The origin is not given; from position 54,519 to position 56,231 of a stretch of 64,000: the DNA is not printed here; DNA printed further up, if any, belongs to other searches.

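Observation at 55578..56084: Reaction-centre M subunit fused in frame to an OmpA-like peptidoglycan-binding domain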

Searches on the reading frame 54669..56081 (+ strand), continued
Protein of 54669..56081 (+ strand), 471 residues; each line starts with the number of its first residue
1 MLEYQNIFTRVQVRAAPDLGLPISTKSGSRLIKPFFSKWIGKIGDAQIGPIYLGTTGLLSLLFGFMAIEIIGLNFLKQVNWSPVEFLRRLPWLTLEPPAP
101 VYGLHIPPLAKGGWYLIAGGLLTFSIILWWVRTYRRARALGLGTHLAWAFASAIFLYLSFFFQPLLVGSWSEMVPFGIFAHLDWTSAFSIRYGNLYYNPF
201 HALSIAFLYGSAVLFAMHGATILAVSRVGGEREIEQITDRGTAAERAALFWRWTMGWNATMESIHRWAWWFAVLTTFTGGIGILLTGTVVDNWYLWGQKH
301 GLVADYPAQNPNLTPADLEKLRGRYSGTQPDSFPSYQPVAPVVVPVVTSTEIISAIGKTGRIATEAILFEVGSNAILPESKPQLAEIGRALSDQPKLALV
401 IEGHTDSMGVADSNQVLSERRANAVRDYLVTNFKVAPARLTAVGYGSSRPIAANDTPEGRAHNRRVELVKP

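Call 41: find_encoding_contigs(protein=P0002, flank=10000, max_places=2)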
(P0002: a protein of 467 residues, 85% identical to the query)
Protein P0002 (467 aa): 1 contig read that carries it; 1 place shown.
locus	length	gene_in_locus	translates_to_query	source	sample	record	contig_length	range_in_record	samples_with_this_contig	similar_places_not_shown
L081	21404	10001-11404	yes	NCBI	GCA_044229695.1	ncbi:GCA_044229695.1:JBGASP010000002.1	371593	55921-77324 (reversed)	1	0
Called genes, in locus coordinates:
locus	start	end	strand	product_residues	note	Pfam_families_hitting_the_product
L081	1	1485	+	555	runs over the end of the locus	PF17863:AAA_lid_2, PF00092:VWA (weak), PF13519:VWA_2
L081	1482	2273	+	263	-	PF12291:DUF3623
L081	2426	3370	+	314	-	PF00107:ADH_zinc_N (faint), PF08240:ADH_N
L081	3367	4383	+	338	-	PF00142:Fer4_NifH, PF01656:CbiA, PF02374:ArsA_ATPase (weak), PF10609:ParA (faint), PF13614:AAA_31, PF13500:AAA_26 (weak)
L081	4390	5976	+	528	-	PF00148:Oxidored_nitro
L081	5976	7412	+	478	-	PF00148:Oxidored_nitro, PF08369:PCP_red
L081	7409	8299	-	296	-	PF00561:Abhydrolase_1, PF12146:Hydrolase_4, PF12697:Abhydrolase_6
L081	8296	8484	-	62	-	-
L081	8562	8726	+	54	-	-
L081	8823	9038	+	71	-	PF00556:LHC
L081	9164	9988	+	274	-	PF00124:Photo_RC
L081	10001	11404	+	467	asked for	PF00124:Photo_RC, PF05359:DUF748 (faint), PF00691:OmpA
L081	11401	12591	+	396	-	PF02276:CytoC_RC, PF03150:CCP_MauG (faint), PF02276:CytoC_RC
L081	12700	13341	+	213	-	PF13768:VWA_3 (faint), PF00092:VWA, PF13519:VWA_2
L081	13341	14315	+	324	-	PF13672:PP2C_2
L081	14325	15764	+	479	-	PF00069:Pkinase, PF06293:Kdo (faint)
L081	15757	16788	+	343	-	-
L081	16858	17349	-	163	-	PF27124:PuhC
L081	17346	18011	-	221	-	-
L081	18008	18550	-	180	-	PF03967:PRCH, PF05239:PRC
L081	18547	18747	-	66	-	PF03967:PRCH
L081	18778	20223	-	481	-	PF07690:MFS_1, PF03209:PUCC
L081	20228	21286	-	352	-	PF02915:Rubrerythrin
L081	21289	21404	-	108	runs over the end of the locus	-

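Call 44: find_encoding_contigs(protein=P0001, flank=10000, max_places=3)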
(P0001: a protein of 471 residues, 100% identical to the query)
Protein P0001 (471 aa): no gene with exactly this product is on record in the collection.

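Call 47: predict_structure(alignment_id=A2)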
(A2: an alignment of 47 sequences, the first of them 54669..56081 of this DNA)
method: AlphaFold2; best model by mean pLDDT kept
length: 471 residues; sequences in the alignment: 47
mean_pLDDT: 63.2   pTM: 0.41
mean pLDDT of the five models: 63.2, 61.2, 61.0, 59.5, 57.7
residues with pLDDT >= 90: 97; 70-90: 78; 50-70: 131; < 50: 165
segments of 3 or more residues with pLDDT < 50: 1-36, 44-46, 94-98, 171-208, 211-213, 219-221, 223-271, 301-303, 306-310, 323-335
pLDDT, mean of each block of 10 residues (from residue 1): 31 33 40 49 50 67 76 70 74 51 54 68 78 65 60 67 59 38 38 36 47 49 47 40 47 36 37 56 61 55 48 57 41 47 83 96 90 90 97 97 88 93 98 97 94 83 91 87
secondary structure, 60 per line:
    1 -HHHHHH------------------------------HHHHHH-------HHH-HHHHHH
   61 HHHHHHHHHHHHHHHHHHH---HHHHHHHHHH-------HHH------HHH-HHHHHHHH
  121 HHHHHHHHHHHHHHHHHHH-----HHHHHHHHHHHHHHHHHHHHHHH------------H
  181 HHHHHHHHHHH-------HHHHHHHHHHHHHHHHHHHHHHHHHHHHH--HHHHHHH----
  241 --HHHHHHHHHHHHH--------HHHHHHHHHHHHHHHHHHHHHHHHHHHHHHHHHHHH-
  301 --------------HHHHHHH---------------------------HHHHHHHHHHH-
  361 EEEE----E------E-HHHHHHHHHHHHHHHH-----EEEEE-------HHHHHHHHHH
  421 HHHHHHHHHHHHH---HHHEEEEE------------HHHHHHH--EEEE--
elements in order: H2-7 H38-43 H55-79 H83-92 H113-139 H145-167 H180-191 H199-227 H230-236 H243-255 H264-299 H315-321 H349-359 E361-364 H378-393 E399-403 H411-433 E440-444 H457-463 E466-469

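Call 52: fold_search(model_id=the predicted structure, library=pdb)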
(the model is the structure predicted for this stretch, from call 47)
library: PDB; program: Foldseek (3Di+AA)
matches with E <= 10: 453; with E <= 0.001: 215
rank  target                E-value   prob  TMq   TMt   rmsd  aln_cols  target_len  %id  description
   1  7o0u_M                8.9e-22  1.00  0.26  0.36  27.7       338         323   75  Cryo-EM structure (model_1a) of the RC-dLH complex from Gemmatimonas phototrophica at 2.4 A (released 2022-03-02)
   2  7o0w_M                1.1e-21  1.00  0.27  0.35  27.6       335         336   79  Cryo-EM structure of the RC-dLH complex (model_1b) from Gemmatimonas phototrophica at 2.47 A (released 2022-03-02)
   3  9h19_M                1.7e-21  1.00  0.27  0.35  27.5       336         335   79  Cryo-EM structure of RC-dLH complex model I from Gem. groenlandica strain TET16 (released 2025-10-29)
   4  7o0x_M                4.5e-21  1.00  0.27  0.36  27.6       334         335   79  Cryo-EM structure (model_2b) of the RC-dLH complex from Gemmatimonas phototrophica at 2.44 A (released 2022-03-02)
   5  7o0v_M                6.0e-21  1.00  0.26  0.37  28.0       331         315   74  Cryo-EM structure (model_2a) of the RC-dLH complex from Gemmatimonas phototrophica at 2.5 A (released 2022-03-02)
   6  9m8m_M                2.0e-18  1.00  0.27  0.37  23.1       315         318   73  Structure of photosynthetic LH1-RC complex the Halophilic Nonsulfur Purple Bacterium, Rhodothalassium salexigens (released 2025-07-02)
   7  8zk2_M                2.1e-18  1.00  0.26  0.40  23.3       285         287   72  Cryo-EM structure of photosynthetic LH1-RC core complex of Roseospirillum parvum (released 2025-01-22)
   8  8wdu_M                4.5e-18  1.00  0.27  0.37  23.1       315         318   70  Photosynthetic LH1-RC complex from the purple sulfur bacterium Allochromatium vinosum purified by sucrose density (released 2024-02-21)
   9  7vrj_M                5.5e-18  1.00  0.27  0.37  23.5       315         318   70  STRUCTURE OF PHOTOSYNTHETIC LH1-RC SUPER-COMPLEX OF Allochromatium tepidum (released 2022-05-04)
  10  7oy8_M                9.3e-18  1.00  0.27  0.38  19.5       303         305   74  Cryo-EM structure of the Rhodospirillum rubrum RC-LH1 complex (released 2021-09-22)
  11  5b5m_M                1.1e-17  1.00  0.27  0.37  23.5       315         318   68  Crystal structure of the Sr-substituted LH1-RC complex from Tch. tepidum (released 2017-03-22)
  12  6z5s_M                2.0e-17  1.00  0.27  0.39  18.1       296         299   72  RC-LH1(14)-W complex from Rhodopseudomonas palustris (released 2021-01-13)
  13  7xxf_M                2.1e-17  1.00  0.27  0.37  23.3       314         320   69  Structure of photosynthetic LH1-RC super-complex of Rhodopila globiformis (released 2022-11-16)
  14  7eqd_M                2.5e-17  1.00  0.27  0.38  18.8       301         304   75  STRUCTURE OF PHOTOSYNTHETIC LH1-RC SUPER-COMPLEX OF RHODOSPIRILLUM RUBRUM (released 2021-08-18)
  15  6z5r_M                2.9e-17  1.00  0.27  0.38  19.1       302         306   72  RC-LH1(16) complex from Rhodopseudomonas palustris (released 2021-01-13)
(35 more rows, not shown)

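Call 64: list_cluster_members(proteins=[P0002, P0006, P0008, P0009, P0015, P0019, P0025, P0033, P0046, P0110])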
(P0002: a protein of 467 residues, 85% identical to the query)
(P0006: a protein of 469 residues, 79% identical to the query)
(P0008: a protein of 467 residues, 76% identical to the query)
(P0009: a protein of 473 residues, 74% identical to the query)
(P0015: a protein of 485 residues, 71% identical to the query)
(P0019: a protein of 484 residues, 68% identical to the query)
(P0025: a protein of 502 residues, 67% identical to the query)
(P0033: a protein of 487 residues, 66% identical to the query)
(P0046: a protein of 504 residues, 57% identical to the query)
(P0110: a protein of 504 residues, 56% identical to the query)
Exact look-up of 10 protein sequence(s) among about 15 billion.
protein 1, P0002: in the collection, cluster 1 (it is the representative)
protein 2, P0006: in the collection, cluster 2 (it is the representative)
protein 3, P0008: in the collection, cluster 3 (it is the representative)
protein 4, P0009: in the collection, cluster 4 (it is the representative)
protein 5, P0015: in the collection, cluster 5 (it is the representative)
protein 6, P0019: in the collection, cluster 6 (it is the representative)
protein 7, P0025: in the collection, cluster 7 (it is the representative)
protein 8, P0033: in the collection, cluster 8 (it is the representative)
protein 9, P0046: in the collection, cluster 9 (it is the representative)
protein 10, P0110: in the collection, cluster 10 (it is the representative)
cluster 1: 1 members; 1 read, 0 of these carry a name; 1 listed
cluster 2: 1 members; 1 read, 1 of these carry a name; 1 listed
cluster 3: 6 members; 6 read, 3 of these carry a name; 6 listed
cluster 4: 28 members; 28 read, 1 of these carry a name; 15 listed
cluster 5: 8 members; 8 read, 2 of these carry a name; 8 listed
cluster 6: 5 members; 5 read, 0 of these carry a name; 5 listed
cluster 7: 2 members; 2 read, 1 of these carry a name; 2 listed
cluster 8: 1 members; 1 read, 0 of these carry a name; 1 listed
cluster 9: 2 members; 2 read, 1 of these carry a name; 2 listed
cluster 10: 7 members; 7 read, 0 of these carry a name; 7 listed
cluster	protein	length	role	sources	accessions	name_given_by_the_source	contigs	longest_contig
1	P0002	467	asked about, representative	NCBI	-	-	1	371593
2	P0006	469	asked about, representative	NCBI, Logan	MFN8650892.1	MAG: photosynthetic reaction center subunit M [Gemmatimonadales bacterium]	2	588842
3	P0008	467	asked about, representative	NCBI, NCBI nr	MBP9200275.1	MAG: photosynthetic reaction center subunit M [Gemmatimonadales bacterium] | photosynthetic reaction center subunit M [Gemmatimonadales bacterium]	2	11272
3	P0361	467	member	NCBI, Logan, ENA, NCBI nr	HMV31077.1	MAG TPA: photosynthetic reaction center subunit M [Gemmatimonadales bacterium] | photosynthetic reaction center subunit M [Gemmatimonadales bacterium]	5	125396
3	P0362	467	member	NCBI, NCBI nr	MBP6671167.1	MAG: photosynthetic reaction center subunit M [Gemmatimonadales bacterium] | photosynthetic reaction center subunit M [Gemmatimonadales bacterium]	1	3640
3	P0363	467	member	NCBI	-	-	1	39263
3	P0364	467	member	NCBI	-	-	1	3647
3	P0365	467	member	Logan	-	-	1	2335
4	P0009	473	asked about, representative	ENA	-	-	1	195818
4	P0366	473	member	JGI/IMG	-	photosynthetic reaction center M subunit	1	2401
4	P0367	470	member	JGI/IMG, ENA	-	-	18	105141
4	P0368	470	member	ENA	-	-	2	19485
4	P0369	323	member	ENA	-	-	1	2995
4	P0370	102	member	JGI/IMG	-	-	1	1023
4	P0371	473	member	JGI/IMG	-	-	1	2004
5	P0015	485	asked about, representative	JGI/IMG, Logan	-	photosynthetic reaction center M subunit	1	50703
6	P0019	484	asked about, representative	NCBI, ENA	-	-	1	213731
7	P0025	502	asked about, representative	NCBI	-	-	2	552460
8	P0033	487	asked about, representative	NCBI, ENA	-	-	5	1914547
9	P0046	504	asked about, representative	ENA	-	-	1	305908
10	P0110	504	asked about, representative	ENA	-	-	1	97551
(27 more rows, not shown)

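Call 66: search_protein_representatives(protein=window:54669-56081:+)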
Query: 471 residues. Proteins with E-value up to 0.001 (for the whole library): 110231; up to 1e-10: 33097; up to 1e-30: 206. The best 150 are listed.
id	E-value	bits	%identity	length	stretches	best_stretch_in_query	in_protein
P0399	1.7e-147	508.6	73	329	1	2-314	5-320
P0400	5.8e-135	467.3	66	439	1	1-317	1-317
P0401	1.1e-122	426.8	88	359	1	125-342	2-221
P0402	8.5e-105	367.8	69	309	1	1-238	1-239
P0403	5.3e-95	335.5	37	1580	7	365-468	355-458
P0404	8.9e-90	318.3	81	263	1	133-307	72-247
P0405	3.0e-88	313.2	73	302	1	111-309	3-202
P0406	7.6e-87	308.6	79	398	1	142-316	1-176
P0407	1.3e-86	307.8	67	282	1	78-301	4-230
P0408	2.0e-86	307.2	70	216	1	112-307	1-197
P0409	1.4e-82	294.5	76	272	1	135-306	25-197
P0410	2.9e-82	293.5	71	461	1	161-337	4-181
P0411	5.9e-78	279.3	84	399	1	161-306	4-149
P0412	8.3e-78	278.8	58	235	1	2-234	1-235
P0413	2.1e-77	277.5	71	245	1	78-248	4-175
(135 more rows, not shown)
